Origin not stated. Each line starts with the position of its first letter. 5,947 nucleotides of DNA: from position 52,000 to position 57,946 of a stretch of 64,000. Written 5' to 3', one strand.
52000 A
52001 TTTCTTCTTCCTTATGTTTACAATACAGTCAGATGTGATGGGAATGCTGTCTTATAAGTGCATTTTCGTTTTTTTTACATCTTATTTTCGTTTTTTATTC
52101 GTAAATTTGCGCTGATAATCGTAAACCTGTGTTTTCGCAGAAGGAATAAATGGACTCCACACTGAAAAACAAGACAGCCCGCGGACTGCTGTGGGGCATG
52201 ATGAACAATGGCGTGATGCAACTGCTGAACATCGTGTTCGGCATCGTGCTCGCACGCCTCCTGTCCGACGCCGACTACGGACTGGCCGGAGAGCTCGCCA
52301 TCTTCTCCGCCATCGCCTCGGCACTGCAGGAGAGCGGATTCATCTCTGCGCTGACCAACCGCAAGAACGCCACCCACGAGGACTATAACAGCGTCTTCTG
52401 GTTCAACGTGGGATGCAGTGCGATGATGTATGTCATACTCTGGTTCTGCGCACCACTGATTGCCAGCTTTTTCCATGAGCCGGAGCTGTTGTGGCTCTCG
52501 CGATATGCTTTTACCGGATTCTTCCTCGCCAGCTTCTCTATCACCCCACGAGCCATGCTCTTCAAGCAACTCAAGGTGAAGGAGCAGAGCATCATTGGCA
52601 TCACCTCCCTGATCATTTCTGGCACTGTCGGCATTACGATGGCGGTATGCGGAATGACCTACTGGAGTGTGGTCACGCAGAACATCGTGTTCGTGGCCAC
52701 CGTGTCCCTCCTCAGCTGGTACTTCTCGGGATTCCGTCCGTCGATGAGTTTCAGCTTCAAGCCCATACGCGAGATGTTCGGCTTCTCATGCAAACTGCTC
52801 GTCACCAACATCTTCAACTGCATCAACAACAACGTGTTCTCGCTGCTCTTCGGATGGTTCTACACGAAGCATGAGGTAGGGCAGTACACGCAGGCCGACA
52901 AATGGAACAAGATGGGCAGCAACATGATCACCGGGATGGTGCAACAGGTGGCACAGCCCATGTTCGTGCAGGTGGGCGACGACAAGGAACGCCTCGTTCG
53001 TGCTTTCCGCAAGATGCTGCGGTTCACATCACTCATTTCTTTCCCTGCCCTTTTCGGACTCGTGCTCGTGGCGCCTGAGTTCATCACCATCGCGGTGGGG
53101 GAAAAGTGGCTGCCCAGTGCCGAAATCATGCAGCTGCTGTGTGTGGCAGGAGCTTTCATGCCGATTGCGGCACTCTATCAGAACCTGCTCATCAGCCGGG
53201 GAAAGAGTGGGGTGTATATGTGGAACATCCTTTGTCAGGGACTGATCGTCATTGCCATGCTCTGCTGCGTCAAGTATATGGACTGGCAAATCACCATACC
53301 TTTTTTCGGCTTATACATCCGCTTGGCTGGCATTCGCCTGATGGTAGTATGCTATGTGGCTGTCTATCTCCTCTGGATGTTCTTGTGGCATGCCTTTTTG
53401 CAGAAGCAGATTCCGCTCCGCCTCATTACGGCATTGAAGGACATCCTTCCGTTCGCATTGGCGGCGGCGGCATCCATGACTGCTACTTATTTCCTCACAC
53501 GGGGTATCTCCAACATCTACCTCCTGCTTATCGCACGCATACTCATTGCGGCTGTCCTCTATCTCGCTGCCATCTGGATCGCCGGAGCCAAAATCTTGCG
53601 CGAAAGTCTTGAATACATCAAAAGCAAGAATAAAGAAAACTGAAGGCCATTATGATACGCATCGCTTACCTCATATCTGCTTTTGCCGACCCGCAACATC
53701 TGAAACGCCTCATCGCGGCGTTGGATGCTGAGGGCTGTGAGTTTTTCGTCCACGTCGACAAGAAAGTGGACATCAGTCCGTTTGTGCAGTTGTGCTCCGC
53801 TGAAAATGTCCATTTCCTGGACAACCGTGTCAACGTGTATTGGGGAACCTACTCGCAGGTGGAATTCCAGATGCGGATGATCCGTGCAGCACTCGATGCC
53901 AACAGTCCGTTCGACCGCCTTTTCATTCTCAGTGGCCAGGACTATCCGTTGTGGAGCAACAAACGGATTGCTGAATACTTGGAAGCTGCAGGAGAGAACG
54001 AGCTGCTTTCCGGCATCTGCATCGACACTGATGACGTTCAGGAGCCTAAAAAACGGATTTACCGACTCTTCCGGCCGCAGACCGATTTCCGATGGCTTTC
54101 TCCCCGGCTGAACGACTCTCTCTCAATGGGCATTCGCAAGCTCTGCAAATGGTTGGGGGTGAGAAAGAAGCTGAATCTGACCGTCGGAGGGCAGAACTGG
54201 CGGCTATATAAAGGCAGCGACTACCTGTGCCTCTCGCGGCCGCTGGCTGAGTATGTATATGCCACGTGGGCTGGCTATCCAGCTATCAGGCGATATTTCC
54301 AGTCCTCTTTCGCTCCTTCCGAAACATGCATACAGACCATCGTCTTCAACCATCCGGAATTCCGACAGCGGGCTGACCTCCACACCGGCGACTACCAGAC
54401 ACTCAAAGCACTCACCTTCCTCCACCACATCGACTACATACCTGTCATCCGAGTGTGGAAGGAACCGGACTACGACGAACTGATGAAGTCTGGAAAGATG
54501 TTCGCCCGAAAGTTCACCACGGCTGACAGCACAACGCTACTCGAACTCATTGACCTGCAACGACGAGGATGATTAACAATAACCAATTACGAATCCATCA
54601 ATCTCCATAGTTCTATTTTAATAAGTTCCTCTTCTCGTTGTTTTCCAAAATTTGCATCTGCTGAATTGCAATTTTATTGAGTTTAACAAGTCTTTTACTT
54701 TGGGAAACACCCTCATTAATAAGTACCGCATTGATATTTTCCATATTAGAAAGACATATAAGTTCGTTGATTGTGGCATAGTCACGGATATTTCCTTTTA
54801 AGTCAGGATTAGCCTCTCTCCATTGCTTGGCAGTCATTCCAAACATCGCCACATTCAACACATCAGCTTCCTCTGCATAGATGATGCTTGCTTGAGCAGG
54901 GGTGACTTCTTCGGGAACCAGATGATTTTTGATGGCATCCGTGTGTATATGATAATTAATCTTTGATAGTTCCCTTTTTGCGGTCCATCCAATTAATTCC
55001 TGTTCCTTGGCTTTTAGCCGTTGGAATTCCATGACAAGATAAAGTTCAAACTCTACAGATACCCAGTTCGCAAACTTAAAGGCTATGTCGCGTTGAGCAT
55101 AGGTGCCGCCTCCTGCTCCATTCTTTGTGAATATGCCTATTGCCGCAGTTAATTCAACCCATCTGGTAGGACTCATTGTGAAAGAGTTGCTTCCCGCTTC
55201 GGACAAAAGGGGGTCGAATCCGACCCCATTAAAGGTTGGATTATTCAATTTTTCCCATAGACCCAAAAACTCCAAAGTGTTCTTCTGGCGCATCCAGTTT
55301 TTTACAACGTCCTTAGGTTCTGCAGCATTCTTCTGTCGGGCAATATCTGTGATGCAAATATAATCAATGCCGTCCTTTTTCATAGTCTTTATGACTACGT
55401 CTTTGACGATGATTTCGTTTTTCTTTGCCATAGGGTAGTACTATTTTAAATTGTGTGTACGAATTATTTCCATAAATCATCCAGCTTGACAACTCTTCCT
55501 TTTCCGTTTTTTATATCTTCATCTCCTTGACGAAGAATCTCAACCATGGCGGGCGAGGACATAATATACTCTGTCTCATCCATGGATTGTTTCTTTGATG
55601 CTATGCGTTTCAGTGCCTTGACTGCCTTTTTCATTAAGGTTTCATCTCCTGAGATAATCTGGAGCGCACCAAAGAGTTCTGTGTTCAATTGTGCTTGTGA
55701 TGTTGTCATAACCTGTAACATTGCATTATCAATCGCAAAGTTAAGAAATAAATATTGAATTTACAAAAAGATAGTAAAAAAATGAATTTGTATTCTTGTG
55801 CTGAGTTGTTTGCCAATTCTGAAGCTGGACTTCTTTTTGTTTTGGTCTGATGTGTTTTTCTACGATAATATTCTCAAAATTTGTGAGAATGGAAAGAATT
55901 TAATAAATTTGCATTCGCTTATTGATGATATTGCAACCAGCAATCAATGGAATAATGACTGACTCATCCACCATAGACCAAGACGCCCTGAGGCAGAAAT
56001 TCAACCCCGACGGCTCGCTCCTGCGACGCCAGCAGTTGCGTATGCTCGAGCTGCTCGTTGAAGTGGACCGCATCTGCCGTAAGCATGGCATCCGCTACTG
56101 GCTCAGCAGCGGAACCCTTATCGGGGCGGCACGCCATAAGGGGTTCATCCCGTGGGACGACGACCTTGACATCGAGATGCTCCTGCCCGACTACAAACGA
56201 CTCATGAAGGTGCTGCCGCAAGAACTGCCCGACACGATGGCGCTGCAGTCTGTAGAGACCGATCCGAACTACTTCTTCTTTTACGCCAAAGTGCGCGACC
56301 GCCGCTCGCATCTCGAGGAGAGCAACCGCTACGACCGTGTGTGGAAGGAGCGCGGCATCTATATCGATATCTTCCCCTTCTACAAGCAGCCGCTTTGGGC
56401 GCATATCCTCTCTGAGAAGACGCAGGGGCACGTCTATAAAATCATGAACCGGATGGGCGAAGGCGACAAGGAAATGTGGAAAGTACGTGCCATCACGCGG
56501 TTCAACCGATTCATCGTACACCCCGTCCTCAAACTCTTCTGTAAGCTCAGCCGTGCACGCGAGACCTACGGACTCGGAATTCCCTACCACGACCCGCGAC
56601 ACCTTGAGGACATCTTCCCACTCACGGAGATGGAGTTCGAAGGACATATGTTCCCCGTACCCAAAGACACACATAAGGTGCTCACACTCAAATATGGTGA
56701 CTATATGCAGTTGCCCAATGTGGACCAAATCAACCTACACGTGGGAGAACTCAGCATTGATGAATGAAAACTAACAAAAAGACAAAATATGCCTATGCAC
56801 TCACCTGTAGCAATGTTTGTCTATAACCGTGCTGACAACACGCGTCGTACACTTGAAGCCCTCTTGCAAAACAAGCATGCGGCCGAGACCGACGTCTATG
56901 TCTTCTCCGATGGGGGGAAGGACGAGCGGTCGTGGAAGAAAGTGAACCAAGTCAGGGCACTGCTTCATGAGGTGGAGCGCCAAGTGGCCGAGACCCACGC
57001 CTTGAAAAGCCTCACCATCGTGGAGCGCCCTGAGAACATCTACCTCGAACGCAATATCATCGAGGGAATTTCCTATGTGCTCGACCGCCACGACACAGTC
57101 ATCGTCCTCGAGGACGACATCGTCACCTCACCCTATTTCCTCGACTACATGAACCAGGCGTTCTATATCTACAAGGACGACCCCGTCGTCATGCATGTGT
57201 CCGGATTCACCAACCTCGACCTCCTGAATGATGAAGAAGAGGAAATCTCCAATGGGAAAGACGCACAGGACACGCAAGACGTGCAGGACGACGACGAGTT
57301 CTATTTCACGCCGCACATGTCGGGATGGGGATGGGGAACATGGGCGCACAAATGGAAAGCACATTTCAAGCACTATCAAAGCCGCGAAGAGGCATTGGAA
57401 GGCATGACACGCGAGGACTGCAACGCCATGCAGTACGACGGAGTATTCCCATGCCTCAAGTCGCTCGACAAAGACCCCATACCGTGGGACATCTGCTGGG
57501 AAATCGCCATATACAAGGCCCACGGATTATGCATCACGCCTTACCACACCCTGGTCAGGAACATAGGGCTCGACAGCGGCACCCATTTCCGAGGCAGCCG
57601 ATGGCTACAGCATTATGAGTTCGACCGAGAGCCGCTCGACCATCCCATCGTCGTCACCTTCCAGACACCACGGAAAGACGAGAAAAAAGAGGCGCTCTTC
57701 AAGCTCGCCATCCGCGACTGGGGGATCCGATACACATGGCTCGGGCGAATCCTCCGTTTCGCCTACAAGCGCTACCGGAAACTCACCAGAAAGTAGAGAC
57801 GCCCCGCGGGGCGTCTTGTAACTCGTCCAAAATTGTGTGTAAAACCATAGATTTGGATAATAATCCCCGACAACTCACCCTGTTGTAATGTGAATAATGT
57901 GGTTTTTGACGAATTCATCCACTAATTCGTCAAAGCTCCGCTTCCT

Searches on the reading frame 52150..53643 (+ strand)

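Call 11: search_protein_families(library=pfam, proteins=[window:52150-53643:+], max_evalue=0.001)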
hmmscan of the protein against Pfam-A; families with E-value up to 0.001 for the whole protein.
window:52150-53643:+ (497 aa): 2 families
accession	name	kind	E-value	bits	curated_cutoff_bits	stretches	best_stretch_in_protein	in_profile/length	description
PF13440.11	Polysacc_synt_3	-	2.2e-77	260.6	23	1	33-324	1-292/293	Polysaccharide biosynthesis protein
PF01943.22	Polysacc_synt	-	6.6e-32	111.5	28.2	1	11-274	3-272/274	Polysaccharide biosynthesis protein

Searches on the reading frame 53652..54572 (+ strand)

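Call 11: search_protein_families(library=pfam, proteins=[window:53652-54572:+], max_evalue=0.001)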
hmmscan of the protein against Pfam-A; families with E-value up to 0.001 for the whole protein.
window:53652-54572:+ (306 aa): 1 family
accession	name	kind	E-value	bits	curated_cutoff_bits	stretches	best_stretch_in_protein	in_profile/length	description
PF02485.27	Branch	-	9.5e-19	68.4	23.4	1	4-240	1-215/250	Core-2/I-Branching enzyme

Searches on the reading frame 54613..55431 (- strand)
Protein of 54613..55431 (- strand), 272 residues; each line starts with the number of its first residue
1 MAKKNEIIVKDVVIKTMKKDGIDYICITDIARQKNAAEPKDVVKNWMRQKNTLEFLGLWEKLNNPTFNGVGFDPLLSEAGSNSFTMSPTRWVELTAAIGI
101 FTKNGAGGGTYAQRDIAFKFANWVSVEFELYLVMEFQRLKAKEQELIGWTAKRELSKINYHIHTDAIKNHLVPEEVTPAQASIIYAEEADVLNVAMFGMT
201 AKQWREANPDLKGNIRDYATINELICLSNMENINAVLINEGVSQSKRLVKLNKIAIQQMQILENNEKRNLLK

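Call 11: search_protein_families(library=pfam, proteins=[window:54613-55431:-], max_evalue=0.001)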
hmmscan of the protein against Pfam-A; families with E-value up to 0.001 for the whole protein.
window:54613-55431:- (272 aa): 1 family
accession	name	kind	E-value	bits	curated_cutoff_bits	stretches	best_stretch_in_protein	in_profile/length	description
PF04383.19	KilA-N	-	2.7e-17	63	23.8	1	16-141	9-106/107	KilA-N domain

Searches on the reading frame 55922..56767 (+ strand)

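Call 11: search_protein_families(library=pfam, proteins=[window:55922-56767:+], max_evalue=0.001)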
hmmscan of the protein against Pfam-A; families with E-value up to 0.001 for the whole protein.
window:55922-56767:+ (281 aa): 1 family
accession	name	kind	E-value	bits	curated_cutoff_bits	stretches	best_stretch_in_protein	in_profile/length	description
PF04991.19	LicD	-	3.3e-42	145.5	22.6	1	52-259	1-227/227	LicD family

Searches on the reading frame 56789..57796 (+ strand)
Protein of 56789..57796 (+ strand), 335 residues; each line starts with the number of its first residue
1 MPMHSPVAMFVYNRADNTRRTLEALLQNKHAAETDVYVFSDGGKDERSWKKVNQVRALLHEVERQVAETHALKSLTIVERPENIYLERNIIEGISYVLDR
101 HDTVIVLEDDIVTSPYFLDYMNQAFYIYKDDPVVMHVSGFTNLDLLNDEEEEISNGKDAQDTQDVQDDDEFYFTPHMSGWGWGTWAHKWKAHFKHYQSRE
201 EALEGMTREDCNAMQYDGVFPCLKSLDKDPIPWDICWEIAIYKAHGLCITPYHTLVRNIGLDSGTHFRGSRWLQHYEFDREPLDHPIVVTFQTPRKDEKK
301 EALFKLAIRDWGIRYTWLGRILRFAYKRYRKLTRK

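Call 11: search_protein_families(library=pfam, proteins=[window:56789-57796:+], max_evalue=0.001)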
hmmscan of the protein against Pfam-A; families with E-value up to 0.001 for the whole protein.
window:56789-57796:+ (335 aa): 3 families
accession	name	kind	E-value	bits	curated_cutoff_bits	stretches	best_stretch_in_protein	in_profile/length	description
PF03071.21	GNT-I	-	2.4e-06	27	25.4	1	5-189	95-266/434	GNT-I family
PF00535.33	Glycos_transf_2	-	3.2e-05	24.4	23.3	1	7-136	2-114/168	Glycosyl transferase family 2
PF13641.12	Glyco_tranf_2_3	-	4.3e-05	24.1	27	1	12-129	10-112/230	Glycosyltransferase like family 2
